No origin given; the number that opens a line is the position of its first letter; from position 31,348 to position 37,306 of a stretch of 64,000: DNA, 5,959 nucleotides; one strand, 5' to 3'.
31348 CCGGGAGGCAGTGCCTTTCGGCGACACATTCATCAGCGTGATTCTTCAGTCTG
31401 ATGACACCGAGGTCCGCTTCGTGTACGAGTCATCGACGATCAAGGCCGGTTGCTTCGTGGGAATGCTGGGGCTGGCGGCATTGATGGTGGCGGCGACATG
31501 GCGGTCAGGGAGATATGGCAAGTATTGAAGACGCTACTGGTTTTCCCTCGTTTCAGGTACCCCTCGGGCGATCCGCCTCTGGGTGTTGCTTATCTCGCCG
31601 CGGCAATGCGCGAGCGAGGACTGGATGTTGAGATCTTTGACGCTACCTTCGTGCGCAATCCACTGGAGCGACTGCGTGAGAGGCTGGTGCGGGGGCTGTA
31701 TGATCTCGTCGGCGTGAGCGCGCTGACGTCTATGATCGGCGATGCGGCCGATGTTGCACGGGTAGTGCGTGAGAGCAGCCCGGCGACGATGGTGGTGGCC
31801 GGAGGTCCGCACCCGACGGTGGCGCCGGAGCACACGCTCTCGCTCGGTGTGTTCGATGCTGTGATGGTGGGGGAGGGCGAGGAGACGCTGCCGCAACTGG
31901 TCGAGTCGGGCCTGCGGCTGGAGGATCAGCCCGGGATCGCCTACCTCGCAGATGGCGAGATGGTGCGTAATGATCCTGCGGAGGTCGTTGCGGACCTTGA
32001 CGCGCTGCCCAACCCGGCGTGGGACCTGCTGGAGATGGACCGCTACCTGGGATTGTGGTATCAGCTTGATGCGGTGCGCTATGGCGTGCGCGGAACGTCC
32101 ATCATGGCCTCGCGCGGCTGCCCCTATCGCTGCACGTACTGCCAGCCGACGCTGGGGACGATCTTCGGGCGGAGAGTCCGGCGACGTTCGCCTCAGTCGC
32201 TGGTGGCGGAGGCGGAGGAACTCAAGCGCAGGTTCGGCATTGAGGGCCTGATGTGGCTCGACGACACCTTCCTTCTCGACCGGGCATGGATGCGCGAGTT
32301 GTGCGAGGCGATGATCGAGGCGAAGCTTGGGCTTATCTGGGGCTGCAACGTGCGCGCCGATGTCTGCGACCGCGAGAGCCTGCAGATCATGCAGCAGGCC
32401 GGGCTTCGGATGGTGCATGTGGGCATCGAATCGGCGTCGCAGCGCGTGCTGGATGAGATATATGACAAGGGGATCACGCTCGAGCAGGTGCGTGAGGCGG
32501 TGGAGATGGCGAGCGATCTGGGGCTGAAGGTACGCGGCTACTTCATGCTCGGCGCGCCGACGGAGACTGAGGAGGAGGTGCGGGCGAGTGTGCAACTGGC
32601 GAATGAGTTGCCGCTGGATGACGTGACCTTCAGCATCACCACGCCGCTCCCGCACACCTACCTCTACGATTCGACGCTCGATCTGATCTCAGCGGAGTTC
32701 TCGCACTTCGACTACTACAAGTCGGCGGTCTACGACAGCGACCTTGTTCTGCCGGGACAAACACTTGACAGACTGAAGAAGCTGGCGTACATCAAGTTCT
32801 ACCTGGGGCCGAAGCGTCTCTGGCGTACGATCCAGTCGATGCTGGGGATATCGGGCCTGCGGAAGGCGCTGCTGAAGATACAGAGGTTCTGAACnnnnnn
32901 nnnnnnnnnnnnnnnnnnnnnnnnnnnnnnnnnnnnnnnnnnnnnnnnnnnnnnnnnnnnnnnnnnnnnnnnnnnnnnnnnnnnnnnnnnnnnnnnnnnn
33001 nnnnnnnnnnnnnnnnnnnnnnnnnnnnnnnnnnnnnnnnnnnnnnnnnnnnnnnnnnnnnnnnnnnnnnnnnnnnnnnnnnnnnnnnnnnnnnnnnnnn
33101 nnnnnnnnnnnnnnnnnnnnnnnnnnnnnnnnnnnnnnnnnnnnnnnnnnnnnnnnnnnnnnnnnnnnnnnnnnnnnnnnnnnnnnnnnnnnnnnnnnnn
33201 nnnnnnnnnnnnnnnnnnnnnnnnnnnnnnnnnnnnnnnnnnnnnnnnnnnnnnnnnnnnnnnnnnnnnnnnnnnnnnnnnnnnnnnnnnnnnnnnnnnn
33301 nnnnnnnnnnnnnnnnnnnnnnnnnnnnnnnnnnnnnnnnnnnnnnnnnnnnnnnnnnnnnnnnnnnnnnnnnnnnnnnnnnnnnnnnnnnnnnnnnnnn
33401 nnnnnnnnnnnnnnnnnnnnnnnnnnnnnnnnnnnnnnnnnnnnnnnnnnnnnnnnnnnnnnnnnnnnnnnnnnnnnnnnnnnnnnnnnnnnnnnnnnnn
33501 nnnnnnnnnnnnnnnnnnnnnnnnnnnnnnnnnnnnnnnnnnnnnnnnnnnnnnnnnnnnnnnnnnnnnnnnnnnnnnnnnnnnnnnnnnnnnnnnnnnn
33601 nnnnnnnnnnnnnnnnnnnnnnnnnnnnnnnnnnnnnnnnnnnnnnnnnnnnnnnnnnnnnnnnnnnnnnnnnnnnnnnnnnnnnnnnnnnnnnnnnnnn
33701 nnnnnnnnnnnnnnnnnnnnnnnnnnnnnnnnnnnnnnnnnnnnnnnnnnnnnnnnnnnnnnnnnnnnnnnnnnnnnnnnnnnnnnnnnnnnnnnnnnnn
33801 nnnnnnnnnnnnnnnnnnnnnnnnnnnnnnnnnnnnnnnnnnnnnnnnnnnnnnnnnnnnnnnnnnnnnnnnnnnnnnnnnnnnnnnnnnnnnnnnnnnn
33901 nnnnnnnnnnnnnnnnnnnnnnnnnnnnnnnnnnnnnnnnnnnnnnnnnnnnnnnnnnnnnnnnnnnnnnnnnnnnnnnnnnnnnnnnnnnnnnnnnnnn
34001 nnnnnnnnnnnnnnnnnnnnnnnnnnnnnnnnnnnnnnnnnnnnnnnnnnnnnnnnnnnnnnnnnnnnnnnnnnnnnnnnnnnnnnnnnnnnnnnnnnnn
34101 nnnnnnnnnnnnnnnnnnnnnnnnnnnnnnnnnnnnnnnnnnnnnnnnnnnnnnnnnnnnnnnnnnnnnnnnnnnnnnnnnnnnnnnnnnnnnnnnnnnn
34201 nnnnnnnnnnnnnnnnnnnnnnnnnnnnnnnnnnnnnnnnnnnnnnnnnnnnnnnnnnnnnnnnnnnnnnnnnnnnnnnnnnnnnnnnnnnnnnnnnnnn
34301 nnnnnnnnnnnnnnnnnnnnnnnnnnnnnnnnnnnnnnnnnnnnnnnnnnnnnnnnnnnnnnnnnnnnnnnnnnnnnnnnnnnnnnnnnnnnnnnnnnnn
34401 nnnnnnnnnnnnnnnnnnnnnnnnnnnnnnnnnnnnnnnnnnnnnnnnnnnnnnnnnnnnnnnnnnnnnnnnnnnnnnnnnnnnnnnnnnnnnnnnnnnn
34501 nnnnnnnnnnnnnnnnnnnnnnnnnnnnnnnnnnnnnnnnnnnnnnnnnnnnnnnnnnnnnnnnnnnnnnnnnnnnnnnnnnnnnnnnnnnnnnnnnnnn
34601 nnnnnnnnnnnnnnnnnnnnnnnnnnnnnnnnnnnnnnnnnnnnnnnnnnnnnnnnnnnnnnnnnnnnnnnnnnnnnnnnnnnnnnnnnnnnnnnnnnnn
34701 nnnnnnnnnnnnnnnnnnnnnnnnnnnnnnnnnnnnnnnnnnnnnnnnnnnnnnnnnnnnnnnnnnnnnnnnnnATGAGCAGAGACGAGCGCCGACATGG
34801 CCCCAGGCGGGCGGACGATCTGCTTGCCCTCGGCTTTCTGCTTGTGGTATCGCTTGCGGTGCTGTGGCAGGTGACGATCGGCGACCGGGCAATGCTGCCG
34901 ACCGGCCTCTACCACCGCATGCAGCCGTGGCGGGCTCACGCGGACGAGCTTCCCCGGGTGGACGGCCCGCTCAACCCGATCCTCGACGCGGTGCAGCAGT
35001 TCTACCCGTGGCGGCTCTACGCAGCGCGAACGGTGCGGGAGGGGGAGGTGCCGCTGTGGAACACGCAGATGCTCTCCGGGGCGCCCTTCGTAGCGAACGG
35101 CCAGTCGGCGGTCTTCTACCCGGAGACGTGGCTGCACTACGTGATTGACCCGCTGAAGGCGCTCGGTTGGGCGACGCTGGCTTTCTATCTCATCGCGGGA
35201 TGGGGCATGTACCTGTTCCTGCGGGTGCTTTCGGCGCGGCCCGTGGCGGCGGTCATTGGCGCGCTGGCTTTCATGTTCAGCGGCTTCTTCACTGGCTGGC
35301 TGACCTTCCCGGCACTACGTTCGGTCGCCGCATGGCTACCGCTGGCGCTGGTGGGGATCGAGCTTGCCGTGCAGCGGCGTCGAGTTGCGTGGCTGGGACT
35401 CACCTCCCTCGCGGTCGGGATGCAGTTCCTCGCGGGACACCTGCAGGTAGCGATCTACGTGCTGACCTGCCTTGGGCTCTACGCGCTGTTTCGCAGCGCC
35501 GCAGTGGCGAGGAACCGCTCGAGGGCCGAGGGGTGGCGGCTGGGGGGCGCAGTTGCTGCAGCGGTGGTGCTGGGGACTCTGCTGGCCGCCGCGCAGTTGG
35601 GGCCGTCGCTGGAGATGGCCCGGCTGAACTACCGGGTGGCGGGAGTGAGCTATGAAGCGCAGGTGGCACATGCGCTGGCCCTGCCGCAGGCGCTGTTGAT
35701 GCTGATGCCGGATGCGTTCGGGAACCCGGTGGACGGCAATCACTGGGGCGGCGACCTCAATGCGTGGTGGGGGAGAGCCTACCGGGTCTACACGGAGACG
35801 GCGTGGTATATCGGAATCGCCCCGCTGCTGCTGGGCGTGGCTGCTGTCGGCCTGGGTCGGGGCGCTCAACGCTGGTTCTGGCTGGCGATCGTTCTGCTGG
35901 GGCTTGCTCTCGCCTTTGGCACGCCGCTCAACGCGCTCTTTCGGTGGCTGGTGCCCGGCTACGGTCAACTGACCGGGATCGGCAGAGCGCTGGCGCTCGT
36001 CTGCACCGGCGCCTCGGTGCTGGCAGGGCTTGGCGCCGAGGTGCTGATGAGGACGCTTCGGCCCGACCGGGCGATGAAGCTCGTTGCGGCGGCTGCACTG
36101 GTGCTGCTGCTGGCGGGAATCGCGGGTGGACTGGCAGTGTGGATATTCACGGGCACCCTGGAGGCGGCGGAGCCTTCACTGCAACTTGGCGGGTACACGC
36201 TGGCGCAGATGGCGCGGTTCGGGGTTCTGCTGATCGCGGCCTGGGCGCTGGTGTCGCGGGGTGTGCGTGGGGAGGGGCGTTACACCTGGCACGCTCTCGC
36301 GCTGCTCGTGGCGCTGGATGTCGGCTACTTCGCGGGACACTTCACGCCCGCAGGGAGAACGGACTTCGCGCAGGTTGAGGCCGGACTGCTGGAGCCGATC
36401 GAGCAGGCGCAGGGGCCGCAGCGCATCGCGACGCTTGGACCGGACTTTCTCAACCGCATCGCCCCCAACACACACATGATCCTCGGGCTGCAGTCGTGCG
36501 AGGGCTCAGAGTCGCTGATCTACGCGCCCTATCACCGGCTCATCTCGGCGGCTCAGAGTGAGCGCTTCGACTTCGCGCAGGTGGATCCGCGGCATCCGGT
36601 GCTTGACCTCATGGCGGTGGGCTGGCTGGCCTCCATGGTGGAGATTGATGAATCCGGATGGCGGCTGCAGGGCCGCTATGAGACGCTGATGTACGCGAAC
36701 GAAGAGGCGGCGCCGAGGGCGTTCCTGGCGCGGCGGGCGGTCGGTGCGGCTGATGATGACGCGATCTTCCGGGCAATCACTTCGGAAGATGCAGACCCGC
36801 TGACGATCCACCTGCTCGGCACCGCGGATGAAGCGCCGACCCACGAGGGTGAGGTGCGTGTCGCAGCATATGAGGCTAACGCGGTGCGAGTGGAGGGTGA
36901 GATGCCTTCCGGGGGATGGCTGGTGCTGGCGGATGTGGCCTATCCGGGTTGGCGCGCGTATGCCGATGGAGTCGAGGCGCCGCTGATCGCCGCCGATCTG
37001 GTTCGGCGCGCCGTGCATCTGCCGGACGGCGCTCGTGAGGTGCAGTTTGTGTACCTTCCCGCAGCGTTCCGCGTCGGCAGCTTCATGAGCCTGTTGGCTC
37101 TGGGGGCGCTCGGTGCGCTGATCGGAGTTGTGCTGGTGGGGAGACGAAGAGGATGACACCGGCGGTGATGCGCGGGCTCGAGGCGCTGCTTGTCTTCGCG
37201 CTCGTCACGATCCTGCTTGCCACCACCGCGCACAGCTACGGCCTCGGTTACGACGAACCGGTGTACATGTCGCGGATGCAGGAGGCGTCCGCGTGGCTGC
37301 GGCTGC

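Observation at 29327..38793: Two YfhO paralogs plus two further GT-C proteins in one operon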

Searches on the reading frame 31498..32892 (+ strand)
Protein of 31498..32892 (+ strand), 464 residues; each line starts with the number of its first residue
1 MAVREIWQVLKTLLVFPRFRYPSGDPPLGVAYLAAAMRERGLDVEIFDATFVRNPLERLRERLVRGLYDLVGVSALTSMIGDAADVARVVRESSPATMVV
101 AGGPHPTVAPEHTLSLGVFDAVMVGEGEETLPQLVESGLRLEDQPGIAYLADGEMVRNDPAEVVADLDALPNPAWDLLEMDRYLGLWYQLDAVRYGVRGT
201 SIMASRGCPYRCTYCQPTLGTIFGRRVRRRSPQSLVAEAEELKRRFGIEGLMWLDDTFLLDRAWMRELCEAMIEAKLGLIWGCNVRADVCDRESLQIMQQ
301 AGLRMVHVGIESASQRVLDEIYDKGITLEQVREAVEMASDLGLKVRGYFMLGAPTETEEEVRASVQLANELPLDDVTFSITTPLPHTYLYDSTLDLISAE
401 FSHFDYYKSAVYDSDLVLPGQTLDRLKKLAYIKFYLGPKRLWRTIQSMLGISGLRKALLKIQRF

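Call 4: search_protein_families(library=pfam, proteins=[window:31498-32892:+], max_evalue=0.01)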
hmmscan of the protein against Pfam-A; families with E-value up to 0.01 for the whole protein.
window:31498-32892:+ (464 aa): 3 families
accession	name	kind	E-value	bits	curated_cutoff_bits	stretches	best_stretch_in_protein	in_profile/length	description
PF04055.27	Radical_SAM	-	3.2e-27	96.2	29.5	1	205-367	4-165/166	Radical SAM superfamily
PF02310.24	B12-binding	-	5.5e-23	81.5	32.1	1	26-134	13-120/121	B12 binding domain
PF19864.5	Radical_SAM_N2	-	0.0011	18.9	29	1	96-137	86-124/151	Radical SAM proteins, N-terminal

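Call 5: search_protein_families(library=ncbifam, proteins=[window:31498-32892:+], max_evalue=0.01)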
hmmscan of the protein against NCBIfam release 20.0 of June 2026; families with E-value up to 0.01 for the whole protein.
window:31498-32892:+ (464 aa): 37 families (the best 25 are shown)
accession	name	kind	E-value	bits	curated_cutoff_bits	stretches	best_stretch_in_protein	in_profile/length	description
TIGR02026.1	BchE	equivalog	2e-59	201.8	481.35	1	25-444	20-436/497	magnesium-protoporphyrin IX monomethyl ester anaerobic oxidative cyclase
TIGR03471.1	HpnJ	equivalog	2.8e-55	188.1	577.6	1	68-460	69-458/472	hopanoid biosynthesis associated radical SAM protein HpnJ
TIGR04014.1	B12_SAM_MJ_0865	equivalog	1.9e-43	148.8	360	1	83-399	57-364/434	methyl-coenzyme M reductase glutamine C-methyltransferase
NF050148.1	rSAM_ApyD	equivalog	1.3e-42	146.1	750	1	26-367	24-362/645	RiPP biosynthesis radical SAM protein ApyD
NF038361.1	rSAM_Sden_1168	equivalog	2.7e-42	145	575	1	26-395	84-475/560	Sden_1168 family B12-binding radical SAM P-methyltransferase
TIGR04072.2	rSAM_ladder_B12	equivalog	3.5e-40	138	360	1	27-369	18-347/443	lipid biosynthesis B12-binding/radical SAM protein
TIGR04013.1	B12_SAM_MJ_1487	hypoth_equivalog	8.7e-37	126.9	251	1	65-399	44-363/382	TIGR04013 family B12-binding domain/radical SAM domain-containing protein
TIGR04385.1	B12_rSAM_cofa1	equivalog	6.2e-36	124.6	450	1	27-371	20-364/438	B12 lower ligand biosynthesis radical SAM protein BzaD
TIGR04479.1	bcpD_PhpK_rSAM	subfamily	4.3e-31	107.9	600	2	201-370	243-408/504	PhpK family radical SAM P-methyltransferase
NF033070.1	rSAM_AprD4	equivalog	6.3e-31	107.8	500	1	159-395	162-392/456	AprD4 family radical SAM diol-dehydratase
TIGR04367.1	HpnR_B12_rSAM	equivalog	8.9e-30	103.6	650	1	27-407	22-388/490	hopanoid C-3 methylase HpnR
TIGR03975.1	rSAM_ocin_1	subfamily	9.6e-29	100.3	281.85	1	54-367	115-426/606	RiPP maturation radical SAM C-methyltransferase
TIGR04295.1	B12_rSAM_oligo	hypoth_equivalog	4.4e-27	94.8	400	1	85-322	92-313/422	TIGR04295 family B12-binding domain-containing radical SAM protein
NF040542.1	rSAM_RCCLKC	equivalog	5.3e-19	68.7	450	1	26-376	12-355/423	arsinothricin biosynthesis radical SAM protein ArsL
NF033712.0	B12_rSAM_KedN5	subfamily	1.2e-18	66.7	700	1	27-360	17-359/624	KedN5 family methylcobalamin-dependent radical SAM C-methyltransferase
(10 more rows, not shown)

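Call 47: search_solved_structures(query=window:31498-32892:+, max_evalue=0.001)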
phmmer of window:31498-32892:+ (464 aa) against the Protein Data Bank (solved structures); distinct sequences matched with E-value up to 0.001: 6.
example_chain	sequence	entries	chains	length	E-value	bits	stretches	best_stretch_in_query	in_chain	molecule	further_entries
6fd2_B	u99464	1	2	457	4.6e-25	91.6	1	163-396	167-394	Putative apramycin biosynthetic oxidoreductase 4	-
9ccb_A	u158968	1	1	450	6.8e-25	91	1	100-394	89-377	Radical SAM core domain-containing protein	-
7kdx_A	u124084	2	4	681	6.2e-10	41.7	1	49-364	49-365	Methyltransferase TokK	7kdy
6wte_A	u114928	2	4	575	3.1e-09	39.4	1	13-380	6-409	B12-binding domain-containing protein | Tryptophan-C2-methyltransferase containing B12-binding domain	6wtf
5ul2_A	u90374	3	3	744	9.9e-08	34.4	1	28-350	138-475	OxsB protein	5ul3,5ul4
9n1b_A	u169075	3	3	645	1.4e-05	27.4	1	80-241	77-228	Radical SAM protein | Radical SAM enzyme CysS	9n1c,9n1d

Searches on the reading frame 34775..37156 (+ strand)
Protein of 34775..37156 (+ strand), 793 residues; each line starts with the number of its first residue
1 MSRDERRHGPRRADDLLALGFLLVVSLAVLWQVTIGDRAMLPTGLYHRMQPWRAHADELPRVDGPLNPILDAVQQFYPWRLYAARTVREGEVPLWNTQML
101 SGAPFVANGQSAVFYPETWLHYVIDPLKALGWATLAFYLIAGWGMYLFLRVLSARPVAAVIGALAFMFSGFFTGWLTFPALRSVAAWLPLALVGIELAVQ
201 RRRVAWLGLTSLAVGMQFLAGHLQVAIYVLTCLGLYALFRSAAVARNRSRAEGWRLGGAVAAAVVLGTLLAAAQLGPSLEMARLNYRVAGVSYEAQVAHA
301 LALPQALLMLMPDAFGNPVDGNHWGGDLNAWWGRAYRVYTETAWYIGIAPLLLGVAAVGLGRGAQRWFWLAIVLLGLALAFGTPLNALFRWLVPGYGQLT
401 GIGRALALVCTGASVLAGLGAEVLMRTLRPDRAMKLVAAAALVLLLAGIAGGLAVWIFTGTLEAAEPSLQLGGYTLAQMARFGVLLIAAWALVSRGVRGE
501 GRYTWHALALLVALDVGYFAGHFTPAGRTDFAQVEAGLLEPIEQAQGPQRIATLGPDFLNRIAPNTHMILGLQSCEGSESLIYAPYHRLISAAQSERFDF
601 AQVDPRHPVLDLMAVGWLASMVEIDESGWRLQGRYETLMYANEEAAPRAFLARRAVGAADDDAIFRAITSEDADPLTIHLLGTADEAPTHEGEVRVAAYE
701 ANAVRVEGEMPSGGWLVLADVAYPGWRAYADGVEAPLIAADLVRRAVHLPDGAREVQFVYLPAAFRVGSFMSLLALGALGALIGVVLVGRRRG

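Call 4: search_protein_families(library=pfam, proteins=[window:34775-37156:+], max_evalue=0.01)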
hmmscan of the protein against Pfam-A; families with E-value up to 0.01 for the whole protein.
window:34775-37156:+ (793 aa): 2 families
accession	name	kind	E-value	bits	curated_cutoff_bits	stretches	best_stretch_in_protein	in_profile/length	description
PF09586.16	YfhO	-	8.3e-09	34.8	28.5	1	693-772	755-835/835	Bacterial membrane protein YfhO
PF24677.1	DUF7657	-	7.4e-07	28.7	26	1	108-270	92-257/401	Domain of unknown function (DUF7657)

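Call 5: search_protein_families(library=ncbifam, proteins=[window:34775-37156:+], max_evalue=0.01)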
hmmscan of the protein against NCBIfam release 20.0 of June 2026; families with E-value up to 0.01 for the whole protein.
window:34775-37156:+ (793 aa): 0 families
